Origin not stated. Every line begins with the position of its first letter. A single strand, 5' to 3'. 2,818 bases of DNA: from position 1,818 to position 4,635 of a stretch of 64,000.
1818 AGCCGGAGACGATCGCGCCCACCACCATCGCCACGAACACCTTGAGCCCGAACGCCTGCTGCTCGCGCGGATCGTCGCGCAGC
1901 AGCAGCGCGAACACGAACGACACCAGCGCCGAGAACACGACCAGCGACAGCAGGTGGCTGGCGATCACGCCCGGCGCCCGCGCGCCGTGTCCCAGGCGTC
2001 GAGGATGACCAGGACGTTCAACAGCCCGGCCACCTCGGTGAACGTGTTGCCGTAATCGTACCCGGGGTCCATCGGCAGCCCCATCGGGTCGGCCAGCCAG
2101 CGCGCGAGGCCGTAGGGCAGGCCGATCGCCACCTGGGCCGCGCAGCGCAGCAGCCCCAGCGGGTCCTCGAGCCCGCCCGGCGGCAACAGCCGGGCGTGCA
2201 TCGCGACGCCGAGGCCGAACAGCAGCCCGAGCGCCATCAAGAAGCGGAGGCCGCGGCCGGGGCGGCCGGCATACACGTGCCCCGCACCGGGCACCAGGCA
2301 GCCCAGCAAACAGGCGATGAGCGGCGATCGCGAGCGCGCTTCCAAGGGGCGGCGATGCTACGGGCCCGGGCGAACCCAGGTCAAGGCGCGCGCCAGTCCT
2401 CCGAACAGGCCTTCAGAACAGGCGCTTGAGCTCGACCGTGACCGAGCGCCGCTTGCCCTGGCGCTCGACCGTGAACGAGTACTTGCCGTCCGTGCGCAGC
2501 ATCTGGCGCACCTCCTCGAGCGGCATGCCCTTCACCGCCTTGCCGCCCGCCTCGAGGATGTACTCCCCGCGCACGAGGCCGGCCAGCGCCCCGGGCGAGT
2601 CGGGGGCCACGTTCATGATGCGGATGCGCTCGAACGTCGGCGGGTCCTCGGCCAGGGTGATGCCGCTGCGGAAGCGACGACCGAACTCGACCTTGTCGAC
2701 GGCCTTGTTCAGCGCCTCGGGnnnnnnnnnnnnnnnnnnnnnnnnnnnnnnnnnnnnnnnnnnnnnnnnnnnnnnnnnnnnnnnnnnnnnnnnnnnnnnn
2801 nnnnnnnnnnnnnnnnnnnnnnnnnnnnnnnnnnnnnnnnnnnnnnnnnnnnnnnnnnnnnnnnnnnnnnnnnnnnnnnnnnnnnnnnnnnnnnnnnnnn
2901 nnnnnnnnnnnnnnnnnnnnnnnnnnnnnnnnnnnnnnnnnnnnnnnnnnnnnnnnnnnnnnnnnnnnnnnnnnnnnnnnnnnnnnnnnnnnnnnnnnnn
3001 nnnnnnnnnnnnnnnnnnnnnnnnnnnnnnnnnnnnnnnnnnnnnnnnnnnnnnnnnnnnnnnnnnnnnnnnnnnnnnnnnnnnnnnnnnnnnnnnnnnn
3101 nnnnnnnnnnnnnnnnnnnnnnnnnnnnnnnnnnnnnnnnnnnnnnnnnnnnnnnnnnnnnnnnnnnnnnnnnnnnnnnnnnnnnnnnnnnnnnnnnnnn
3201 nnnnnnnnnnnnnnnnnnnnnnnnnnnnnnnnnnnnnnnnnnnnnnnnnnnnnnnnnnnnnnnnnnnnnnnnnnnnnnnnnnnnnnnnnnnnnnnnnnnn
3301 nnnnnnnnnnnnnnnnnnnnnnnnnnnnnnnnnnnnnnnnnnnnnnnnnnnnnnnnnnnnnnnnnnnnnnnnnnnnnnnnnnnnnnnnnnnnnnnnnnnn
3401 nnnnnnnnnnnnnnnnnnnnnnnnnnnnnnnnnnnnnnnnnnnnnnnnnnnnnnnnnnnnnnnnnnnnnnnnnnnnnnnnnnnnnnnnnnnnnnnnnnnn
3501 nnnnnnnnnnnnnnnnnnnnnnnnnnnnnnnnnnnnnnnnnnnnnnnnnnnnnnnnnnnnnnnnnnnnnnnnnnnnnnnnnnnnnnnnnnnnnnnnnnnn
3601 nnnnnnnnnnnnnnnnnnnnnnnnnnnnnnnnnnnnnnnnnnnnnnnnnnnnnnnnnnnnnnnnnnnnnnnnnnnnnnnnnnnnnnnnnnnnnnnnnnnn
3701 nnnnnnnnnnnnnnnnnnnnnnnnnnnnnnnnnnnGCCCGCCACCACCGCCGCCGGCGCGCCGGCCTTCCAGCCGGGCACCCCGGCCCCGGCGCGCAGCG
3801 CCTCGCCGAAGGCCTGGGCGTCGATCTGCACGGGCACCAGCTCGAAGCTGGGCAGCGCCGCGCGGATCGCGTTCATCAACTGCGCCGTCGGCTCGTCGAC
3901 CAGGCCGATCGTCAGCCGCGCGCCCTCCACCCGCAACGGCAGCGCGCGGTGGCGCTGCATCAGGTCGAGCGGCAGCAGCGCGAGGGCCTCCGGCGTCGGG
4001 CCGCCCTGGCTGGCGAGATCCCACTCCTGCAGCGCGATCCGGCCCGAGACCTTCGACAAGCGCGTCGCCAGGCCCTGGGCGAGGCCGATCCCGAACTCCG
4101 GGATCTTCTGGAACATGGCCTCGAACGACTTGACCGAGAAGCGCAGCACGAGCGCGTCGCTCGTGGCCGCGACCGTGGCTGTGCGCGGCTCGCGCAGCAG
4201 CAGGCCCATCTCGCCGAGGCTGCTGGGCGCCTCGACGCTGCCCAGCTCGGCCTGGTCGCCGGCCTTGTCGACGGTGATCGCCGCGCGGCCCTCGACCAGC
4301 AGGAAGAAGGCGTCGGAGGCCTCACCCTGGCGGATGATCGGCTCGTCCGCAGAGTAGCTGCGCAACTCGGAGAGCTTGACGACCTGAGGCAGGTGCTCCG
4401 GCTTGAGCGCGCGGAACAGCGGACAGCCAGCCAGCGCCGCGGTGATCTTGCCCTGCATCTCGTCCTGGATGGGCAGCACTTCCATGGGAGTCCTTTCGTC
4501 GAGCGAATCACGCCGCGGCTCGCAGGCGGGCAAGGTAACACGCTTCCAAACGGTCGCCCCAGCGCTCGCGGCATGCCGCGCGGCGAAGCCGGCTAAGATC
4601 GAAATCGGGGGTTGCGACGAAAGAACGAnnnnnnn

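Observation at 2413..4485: PilT-type secretion ATPase fused to a cNMP-binding sensor, a GspE_N domain and a C-terminal PDZ domain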

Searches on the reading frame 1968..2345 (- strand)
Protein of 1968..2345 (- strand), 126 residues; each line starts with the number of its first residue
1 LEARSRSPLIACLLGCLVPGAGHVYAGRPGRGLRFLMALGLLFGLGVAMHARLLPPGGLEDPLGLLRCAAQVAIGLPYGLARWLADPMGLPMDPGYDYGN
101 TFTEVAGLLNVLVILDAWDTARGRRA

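Call 10: search_protein_families(library=pfam, proteins=[window:1968-2345:-], max_evalue=0.001)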
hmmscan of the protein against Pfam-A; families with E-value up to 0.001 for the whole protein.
window:1968-2345:- (126 aa): 1 family
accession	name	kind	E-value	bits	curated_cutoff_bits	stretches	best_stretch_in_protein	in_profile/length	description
PF20382.3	DUF6677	-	1.3e-25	90.7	24.3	1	10-125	1-115/116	Family of unknown function (DUF6677)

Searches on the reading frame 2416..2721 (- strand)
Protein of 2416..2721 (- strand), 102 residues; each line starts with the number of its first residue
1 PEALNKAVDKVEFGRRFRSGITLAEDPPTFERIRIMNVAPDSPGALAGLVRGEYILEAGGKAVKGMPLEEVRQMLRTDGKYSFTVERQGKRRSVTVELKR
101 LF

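Call 66: search_solved_structures(query=window:2416-2721:-, max_evalue=1, show_alignments=3)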
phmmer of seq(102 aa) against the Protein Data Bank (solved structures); distinct sequences matched with E-value up to 1: 102 (the best 60 are shown).
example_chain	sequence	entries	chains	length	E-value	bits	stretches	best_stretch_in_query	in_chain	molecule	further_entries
6nek_A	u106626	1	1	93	3.1e-05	27.4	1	34-87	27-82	Consensus PDZ domain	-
5a2p_A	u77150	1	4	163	0.00023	24.6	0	35-96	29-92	SYNTENIN-1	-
8hu2_A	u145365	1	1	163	0.00023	24.6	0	35-96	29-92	Syntenin-1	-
5g1d_A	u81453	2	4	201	0.00045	23.6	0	35-96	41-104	SYNTENIN-1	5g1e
9v90_A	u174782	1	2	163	0.00046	23.6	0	35-96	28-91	Syntenin-1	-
4z33_A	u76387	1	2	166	0.00049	23.5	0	35-96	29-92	Syntenin-1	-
9va6_A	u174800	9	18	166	0.00049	23.5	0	35-96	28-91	Syntenin-1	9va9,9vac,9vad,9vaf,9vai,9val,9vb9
1n99_A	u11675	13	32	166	0.00049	23.5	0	35-96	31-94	Syntenin 1 | Syntenin-1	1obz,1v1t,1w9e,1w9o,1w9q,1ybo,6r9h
7fsg_A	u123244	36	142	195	0.00083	22.8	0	35-96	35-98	Syntenin-1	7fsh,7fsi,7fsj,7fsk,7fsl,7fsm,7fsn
22kg_A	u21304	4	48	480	0.0009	22.7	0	36-97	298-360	Probable periplasmic serine endoprotease DegP-like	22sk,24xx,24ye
6jjk_A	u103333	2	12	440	0.0011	22.4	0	35-100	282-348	Periplasmic serine endoprotease DegP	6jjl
2zle_A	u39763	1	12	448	0.0012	22.3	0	35-100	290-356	Protease do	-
3mh5_A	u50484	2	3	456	0.0012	22.3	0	35-100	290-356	Protease do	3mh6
1ky9_A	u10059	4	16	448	0.0012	22.3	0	35-100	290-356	PROTEASE DO | Periplasmic serine endoprotease DegP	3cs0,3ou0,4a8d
3mh4_A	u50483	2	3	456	0.0012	22.3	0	35-100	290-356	Protease do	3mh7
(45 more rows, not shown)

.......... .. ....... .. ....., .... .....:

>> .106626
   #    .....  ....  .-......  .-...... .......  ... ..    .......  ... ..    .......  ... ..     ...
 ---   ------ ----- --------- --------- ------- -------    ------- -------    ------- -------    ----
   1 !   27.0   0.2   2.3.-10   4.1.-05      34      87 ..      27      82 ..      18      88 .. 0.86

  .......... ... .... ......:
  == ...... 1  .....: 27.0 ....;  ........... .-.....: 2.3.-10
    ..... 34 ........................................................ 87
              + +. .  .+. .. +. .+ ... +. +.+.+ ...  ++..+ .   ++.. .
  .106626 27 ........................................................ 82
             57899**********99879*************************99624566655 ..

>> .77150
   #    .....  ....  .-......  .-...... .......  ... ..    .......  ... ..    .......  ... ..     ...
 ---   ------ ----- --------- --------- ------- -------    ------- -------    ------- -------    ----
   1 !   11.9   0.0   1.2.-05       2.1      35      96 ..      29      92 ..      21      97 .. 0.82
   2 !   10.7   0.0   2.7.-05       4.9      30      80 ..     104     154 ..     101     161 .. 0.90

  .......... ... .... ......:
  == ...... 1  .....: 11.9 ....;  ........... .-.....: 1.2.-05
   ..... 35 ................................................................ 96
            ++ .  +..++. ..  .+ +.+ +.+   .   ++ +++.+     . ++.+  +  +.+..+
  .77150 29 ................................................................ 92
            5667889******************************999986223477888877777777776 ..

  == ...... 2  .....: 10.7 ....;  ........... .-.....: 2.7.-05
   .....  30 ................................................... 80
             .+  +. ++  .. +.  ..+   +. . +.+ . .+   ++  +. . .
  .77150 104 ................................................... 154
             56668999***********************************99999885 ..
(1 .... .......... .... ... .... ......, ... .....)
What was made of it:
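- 2422..2679 (-): C-terminal PDZ domain, residues about 603-688, with carboxylate-binding loop R604-F-R-S-G608-I-T-L. PDB sequence hits include a consensus PDZ, syntenin-1, DegP and CtpA PDZ domains (call 66).
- On PDZ domain (Pfam PF17820 / PF00595): PDB sequence hits are all PDZ domains (call 66).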

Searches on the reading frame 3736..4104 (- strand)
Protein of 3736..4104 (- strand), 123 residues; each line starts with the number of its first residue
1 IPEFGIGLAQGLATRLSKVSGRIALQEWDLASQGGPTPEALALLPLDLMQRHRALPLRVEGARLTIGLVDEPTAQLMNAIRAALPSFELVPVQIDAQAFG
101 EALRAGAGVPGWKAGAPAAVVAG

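Call 32: search_solved_structures(query=window:3736-4104:-, max_evalue=10, show_alignments=5)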
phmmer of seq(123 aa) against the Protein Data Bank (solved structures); distinct sequences matched with E-value up to 10: 5.
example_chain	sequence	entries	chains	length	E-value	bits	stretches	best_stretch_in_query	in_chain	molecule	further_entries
6ejf_G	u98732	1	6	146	0.0026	21.1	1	33-85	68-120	Type IV pilus assembly protein PilF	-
6f8l_G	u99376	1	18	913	0.034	17.5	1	33-85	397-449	Type IV pilus assembly protein PilF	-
7lkm_A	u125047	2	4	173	0.067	16.5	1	37-82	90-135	Pilus biogenesis protein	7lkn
7lko_B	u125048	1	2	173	0.069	16.5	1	38-82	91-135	Pilus biogenesis protein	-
5k1s_A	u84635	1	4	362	0.33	14.3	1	84-120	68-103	Oxidoreductase, zinc-binding dehydrogenase family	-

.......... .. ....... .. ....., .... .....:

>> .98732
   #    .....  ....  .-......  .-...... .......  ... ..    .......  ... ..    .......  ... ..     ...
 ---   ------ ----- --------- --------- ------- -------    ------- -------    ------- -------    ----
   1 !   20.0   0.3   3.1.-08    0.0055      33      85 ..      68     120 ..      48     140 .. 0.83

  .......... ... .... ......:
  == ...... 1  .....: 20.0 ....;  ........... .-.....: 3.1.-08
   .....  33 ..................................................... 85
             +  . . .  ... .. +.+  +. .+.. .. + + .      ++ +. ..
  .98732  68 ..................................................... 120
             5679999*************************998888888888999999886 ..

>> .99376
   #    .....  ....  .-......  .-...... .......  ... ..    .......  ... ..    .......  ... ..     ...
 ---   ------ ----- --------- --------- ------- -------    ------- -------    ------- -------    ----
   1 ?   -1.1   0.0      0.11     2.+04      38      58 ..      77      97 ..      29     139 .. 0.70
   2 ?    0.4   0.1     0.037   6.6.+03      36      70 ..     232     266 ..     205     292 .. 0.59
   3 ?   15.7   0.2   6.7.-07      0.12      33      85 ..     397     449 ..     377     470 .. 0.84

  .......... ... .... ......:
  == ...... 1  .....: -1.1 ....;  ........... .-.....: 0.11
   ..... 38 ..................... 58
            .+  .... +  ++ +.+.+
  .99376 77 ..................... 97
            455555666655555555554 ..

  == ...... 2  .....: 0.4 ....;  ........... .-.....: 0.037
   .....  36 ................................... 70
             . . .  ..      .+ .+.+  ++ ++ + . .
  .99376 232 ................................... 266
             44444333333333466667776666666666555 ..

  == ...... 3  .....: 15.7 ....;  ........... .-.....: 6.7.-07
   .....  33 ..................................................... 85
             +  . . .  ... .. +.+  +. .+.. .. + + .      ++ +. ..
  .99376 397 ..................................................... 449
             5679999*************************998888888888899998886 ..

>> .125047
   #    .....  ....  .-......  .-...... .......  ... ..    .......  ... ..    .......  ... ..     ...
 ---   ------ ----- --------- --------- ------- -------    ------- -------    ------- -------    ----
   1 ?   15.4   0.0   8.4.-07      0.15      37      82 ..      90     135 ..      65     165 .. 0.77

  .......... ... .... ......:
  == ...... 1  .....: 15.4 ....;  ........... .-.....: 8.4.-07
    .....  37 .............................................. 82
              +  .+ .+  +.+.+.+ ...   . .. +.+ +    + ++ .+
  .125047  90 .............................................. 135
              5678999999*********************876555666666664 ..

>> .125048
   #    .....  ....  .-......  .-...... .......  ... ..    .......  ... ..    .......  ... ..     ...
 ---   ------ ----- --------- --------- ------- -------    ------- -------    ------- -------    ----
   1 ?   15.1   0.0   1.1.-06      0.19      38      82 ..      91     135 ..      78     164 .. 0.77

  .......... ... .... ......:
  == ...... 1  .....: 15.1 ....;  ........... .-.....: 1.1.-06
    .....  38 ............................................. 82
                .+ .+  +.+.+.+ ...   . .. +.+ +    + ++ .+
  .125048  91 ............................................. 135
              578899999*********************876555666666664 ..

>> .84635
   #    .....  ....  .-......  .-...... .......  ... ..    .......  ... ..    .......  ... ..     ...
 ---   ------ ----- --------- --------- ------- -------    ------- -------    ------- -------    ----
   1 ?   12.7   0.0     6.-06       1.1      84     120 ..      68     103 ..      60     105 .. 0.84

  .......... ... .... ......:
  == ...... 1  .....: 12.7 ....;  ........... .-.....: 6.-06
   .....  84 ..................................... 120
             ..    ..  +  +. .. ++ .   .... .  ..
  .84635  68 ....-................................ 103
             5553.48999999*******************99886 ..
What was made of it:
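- On MshEN c-di-GMP-binding domain (Pfam PF05157; V. cholerae MshE type): The sequence match falls at residues 68-120 of 146 in 6ejf_G and 90-135 of 173 in 7lkm (call 32).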

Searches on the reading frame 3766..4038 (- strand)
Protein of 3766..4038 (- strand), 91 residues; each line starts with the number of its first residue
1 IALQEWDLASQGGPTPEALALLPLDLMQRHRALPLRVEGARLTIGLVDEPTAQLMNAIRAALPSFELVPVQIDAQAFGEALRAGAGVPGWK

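Call 59: predict_structure(alignment_id=A3)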
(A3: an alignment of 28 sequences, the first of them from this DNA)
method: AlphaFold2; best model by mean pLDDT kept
length: 91 residues; sequences in the alignment: 28
mean_pLDDT: 93.2   pTM: 0.83
mean pLDDT of the five models: 93.2, 91.8, 91.4, 90.5, 90.4
residues with pLDDT >= 90: 80; 70-90: 7; 50-70: 4; < 50: 0
segments of 3 or more residues with pLDDT < 50: none
pLDDT, mean of each block of 10 residues (from residue 1): 92 94 96 97 97 97 97 96 77 51
secondary structure, 60 per line:
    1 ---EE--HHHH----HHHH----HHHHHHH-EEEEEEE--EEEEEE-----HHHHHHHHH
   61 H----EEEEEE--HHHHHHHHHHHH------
elements in order: H8-11 H16-19 H24-30 E32-38 E41-46 H52-61 E66-71 H74-85
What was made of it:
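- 3781..4023 (-): N1-like domain, residues about 155-235: the alpha/beta half of an MshEN/GSPII module, without the c-di-GMP motifs. AF2 domain model with pLDDT 93 (call 59).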

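Call 62: fold_search(model_id=the predicted structure, library=pdb)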
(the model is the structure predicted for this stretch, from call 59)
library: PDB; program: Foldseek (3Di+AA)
matches with E <= 10: 338; with E <= 0.001: 16
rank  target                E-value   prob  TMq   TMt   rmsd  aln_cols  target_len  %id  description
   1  7lko_A                4.6e-05  1.00  0.75  0.48   2.1        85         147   20  The PilB(N-terminal)-PilZ complex of the Type IV pilus from Xanthomonas citri (2.9 A) (released 2021-08-11)
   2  5htl_B                4.9e-05  1.00  0.77  0.52   1.8        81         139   25  Structure of MshE with cdg (released 2016-10-05)
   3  7lkm_A                5.6e-05  1.00  0.76  0.48   2.1        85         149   20  The PilB(N-terminal_P70S mutant)-PilZ complex of the Type IV pilus from Xanthomonas citri (released 2021-08-11)
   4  7lkm_B                5.6e-05  1.00  0.74  0.48   2.2        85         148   20  The PilB(N-terminal_P70S mutant)-PilZ complex of the Type IV pilus from Xanthomonas citri (released 2021-08-11)
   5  5htl_A                8.4e-05  1.00  0.77  0.52   2.0        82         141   24  Structure of MshE with cdg (released 2016-10-05)
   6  6ejf_G                1.6e-04  1.00  0.70  0.45   2.0        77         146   28  Thermus thermophilus PilF ATPase (apoprotein form) (released 2018-08-01)
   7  7lkn_A                1.8e-04  1.00  0.74  0.48   2.2        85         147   20  The PilB(N-terminal_P70S mutant)-PilZ complex (SeMet) (released 2021-08-11)
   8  8pfa_A                2.7e-04  1.00  0.66  0.47   3.1        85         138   21  X-ray structure of the Thermus thermophilus K167R mutant of the PilF-GSPIIB domain in the c-di-GMP bound state (released 2024-06-26)
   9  9gl5_A                3.3e-04  1.00  0.67  0.48   2.6        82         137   21  X-ray structure of the Thermus thermophilus Q190E mutant of the PilF-GSPIIB domain in the c-di-GMP bound state (released 2025-06-25)
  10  8pfa_B                3.8e-04  1.00  0.68  0.48   2.7        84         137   20  X-ray structure of the Thermus thermophilus K167R mutant of the PilF-GSPIIB domain in the c-di-GMP bound state (released 2024-06-26)
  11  8pe0_A                4.3e-04  1.00  0.67  0.46   2.7        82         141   21  X-ray structure of the Thermus thermophilus K167L mutant of the PilF-GSPIIB domain in the c-di-GMP bound state (released 2024-06-26)
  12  9glg_B                4.6e-04  1.00  0.68  0.48   2.7        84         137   20  X-ray structure of the Thermus thermophilus Q218E mutant of the PilF-GSPIIB domain in the c-di-GMP bound state (released 2025-06-25)
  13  9g1w_MODEL_1_A        5.3e-04  1.00  0.76  0.47   3.5        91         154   18  NMR solution structure of the Thermus thermophilus PilF-GSPIIA domain (released 2025-05-21)
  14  8pdk_B                5.3e-04  1.00  0.68  0.48   2.7        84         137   20  X-ray structure of the Thermus thermophilus PilF-GSPIIB domain in the c-di-GMP bound state (released 2024-06-26)
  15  9glg_A                5.3e-04  1.00  0.65  0.45   3.0        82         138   22  X-ray structure of the Thermus thermophilus Q218E mutant of the PilF-GSPIIB domain in the c-di-GMP bound state (released 2025-06-25)
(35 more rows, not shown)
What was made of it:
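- Closest known: GspE N1E domain bound to GspL. Same: The alpha/beta fold is the same as that used to dock the ATPase on a platform or adaptor protein (call 62).
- The N1/MshEN-type domain is otherwise found on PilB, MshE, PilF and GspE (call 62).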

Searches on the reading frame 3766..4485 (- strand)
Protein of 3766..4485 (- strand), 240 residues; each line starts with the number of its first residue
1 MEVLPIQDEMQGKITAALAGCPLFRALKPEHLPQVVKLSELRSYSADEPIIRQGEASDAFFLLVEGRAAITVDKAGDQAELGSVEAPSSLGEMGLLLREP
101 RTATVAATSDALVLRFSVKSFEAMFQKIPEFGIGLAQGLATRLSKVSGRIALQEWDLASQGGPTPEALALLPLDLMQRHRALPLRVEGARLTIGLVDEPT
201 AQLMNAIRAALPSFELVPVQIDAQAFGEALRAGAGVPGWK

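Call 22: find_homologous_proteins(query=window:3766-4485:-, max_evalue=0.00001)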
Query seq(240 aa) (240 aa): 23 proteins with E <= 0.00001 among 8000 candidates.
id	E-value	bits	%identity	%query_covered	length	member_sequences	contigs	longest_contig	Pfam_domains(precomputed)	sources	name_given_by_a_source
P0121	3.2e-67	245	53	96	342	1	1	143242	PF05157.21,PF00027.36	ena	-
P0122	3.3e-57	212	47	99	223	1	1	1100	PF05157.21,PF00027.36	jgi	jgi:CRP-like cAMP-binding protein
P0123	6.2e-57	211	54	84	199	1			PF00027.36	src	-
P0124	2.0e-51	193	48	85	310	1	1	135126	PF05157.21,PF00027.36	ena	-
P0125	5.2e-51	192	49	78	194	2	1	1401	PF00027.36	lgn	-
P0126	1.9e-42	164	50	73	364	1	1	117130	PF00027.36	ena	-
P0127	1.5e-40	157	53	60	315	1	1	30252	PF00027.36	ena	-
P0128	2.4e-34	137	40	82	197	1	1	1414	PF05157.21,PF00027.36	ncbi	-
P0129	1.8e-33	134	49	68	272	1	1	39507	PF05157.21,PF00027.36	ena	-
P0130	1.3e-14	73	35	45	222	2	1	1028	PF00027.36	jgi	jgi:CRP-like cAMP-binding protein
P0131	1.1e-12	66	30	48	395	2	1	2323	PF00027.36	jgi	jgi:CRP-like cAMP-binding protein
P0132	2.8e-10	58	37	60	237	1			PF00027.36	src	-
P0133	3.4e-10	58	34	58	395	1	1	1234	PF00924.25,PF00027.36,PF21082.3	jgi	jgi:CRP-like cAMP-binding protein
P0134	8.7e-10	57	34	41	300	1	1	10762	PF00027.36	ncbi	ncbi:MAG: cyclic nucleotide-binding domain-containing protein, partial [Mariprofundaceae bacterium]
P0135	9.8e-10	57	32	53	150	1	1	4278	PF00027.36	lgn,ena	-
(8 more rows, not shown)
